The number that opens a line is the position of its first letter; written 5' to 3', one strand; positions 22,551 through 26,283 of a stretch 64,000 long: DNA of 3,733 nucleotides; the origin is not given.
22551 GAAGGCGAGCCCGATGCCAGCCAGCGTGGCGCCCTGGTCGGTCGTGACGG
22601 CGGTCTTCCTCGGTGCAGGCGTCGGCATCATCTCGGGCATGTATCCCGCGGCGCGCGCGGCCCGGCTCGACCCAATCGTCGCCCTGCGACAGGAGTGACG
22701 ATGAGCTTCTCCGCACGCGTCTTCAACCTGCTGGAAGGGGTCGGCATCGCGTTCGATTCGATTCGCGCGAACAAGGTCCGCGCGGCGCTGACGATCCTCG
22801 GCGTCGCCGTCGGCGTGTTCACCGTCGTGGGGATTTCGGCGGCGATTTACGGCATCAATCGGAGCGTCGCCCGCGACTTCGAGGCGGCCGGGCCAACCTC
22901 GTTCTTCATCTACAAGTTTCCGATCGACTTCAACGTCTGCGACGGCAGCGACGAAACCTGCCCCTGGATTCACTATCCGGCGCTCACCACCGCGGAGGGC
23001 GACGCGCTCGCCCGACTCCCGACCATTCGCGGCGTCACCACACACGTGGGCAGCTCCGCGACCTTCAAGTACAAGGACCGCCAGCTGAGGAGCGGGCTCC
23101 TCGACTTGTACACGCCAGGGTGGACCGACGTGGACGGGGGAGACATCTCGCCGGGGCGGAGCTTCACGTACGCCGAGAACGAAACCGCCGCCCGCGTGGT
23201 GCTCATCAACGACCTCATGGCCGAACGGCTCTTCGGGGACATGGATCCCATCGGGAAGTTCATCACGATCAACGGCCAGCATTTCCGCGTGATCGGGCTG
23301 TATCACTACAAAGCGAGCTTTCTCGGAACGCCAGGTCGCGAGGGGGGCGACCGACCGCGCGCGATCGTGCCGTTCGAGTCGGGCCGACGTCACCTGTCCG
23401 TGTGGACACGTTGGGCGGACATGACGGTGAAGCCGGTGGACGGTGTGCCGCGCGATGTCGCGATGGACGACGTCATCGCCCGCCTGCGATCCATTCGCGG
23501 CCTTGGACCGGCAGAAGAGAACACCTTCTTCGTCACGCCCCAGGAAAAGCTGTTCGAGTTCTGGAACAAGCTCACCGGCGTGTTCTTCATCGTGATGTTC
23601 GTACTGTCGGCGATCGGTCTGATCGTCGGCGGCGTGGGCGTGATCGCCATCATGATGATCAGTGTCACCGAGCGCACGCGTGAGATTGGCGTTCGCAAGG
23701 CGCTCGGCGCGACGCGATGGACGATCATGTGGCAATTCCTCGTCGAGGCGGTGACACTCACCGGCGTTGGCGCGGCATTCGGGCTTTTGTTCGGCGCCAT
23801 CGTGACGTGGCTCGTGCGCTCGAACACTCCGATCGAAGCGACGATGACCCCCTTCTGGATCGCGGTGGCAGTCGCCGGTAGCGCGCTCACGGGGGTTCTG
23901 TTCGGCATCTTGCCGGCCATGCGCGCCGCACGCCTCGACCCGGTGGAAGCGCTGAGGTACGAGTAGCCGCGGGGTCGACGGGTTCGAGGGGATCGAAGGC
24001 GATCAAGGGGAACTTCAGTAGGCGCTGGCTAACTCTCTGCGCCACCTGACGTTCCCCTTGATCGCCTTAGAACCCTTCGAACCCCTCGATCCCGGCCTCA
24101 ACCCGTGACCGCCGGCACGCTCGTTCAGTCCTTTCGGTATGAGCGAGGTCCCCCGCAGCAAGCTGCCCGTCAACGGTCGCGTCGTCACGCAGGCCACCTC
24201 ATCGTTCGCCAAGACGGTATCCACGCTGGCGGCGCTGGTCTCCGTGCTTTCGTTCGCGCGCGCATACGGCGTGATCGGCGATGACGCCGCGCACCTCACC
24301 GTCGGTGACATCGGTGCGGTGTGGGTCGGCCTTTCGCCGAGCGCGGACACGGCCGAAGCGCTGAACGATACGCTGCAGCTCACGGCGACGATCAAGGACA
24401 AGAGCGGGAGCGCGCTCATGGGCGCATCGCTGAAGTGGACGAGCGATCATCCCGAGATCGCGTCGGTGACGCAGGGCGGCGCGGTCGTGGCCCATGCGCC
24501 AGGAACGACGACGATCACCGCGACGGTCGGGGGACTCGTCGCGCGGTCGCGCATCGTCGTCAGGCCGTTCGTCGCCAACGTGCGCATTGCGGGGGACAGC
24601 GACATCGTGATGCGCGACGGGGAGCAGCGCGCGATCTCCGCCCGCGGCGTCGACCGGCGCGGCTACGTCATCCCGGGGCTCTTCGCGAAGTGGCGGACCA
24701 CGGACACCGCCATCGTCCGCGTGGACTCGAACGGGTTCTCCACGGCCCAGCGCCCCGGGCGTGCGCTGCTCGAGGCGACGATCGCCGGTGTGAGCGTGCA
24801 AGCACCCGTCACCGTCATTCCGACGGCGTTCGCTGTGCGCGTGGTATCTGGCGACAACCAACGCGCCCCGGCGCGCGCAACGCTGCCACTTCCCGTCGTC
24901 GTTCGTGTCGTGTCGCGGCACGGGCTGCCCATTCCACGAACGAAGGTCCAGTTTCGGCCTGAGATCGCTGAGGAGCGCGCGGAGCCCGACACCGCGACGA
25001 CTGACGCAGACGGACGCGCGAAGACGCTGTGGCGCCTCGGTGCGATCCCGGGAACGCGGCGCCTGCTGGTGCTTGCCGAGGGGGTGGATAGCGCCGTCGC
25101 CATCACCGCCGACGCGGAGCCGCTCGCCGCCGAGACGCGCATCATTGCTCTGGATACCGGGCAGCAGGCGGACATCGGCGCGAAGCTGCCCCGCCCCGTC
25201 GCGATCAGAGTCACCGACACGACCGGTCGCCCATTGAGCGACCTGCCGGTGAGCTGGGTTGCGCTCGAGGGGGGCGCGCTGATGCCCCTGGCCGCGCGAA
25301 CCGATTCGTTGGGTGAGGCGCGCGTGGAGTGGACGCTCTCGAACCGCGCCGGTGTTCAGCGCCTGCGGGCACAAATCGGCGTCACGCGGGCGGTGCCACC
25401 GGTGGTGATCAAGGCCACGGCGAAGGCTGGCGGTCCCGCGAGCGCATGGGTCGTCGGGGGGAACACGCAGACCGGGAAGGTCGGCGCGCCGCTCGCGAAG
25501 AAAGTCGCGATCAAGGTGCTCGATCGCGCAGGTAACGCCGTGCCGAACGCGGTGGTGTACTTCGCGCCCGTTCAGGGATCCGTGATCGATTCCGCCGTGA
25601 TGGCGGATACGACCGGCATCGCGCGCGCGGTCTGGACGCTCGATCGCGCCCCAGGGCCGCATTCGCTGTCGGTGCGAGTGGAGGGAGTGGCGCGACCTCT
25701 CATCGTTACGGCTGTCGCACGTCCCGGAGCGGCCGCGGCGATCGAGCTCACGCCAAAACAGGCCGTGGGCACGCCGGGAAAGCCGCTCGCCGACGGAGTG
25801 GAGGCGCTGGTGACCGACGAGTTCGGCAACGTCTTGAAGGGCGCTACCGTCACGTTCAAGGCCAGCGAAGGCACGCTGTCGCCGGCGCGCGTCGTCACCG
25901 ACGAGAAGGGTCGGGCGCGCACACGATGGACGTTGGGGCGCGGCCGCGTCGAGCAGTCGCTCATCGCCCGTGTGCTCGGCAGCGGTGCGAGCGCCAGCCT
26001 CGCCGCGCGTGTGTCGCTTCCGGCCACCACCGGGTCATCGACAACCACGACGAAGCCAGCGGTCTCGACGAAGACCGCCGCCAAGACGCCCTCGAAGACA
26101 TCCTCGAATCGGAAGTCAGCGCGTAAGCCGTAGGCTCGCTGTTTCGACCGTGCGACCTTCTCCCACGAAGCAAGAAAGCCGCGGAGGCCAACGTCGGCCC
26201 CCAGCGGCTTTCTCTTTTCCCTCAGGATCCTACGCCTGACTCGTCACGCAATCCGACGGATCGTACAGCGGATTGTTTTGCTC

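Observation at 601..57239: Family of gene-3'-end palindromes whose arms are tandem 7- or 9-nt repeats (8 loci in 64 kb)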

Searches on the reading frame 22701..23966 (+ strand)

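Call 15: search_protein_families(library=pfam, proteins=[window:22701-23966:+])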
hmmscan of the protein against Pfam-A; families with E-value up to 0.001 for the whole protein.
window:22701-23966:+ (421 aa): 2 families
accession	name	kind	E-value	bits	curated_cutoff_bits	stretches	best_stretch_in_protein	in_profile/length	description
PF12704.14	MacB_PCD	-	3.3e-30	106.4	27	1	29-258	2-204/207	MacB-like periplasmic core domain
PF02687.27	FtsX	-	1.6e-23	83.5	25.5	1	301-414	2-120/120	FtsX-like permease C-terminal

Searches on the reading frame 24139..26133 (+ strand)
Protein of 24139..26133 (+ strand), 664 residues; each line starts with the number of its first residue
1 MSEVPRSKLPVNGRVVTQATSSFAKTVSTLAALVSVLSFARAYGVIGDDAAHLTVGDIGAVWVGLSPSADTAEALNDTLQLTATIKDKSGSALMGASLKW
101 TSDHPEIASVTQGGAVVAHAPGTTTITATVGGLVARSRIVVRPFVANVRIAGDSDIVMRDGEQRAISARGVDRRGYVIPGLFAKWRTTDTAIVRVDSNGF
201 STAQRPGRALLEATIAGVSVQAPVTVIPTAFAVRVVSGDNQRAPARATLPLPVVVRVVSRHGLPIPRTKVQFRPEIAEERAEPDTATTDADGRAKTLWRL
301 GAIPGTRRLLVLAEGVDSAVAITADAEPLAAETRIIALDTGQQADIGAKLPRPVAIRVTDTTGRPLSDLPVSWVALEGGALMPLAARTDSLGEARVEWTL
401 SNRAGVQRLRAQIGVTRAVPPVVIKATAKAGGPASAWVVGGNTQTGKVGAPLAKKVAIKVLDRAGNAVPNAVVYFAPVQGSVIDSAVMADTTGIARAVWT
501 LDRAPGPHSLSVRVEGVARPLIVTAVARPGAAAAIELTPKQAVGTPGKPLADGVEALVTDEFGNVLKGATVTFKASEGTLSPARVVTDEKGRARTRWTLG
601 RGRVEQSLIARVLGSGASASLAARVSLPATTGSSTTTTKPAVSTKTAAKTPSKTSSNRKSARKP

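Call 15: search_protein_families(library=pfam, proteins=[window:24139-26133:+])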
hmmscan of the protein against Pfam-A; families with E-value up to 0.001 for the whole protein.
window:24139-26133:+ (664 aa): 6 families
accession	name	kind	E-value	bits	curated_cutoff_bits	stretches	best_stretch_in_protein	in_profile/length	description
PF02369.22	Big_1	-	1.5e-32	112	34.9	2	554-598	21-67/93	Bacterial Ig-like domain (group 1)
PF17789.7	MG4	-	2.1e-11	44.3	24.7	0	246-297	11-59/95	Macroglobulin domain MG4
PF09134.16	Invasin_D3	-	3.5e-10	40.7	33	0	554-625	24-93/98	Invasin, domain 3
PF13620.12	CarboxypepD_reg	-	2.1e-09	38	32.3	0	555-596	3-43/82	Carboxypeptidase regulatory-like domain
PF02368.24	Big_2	-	1.3e-08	35.1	22.8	1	77-131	18-69/79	Bacterial Ig-like domain (group 2)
PF22359.2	Big-like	-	4.4e-05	24.1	27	0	100-133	5-38/48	Bacterial Ig-like domain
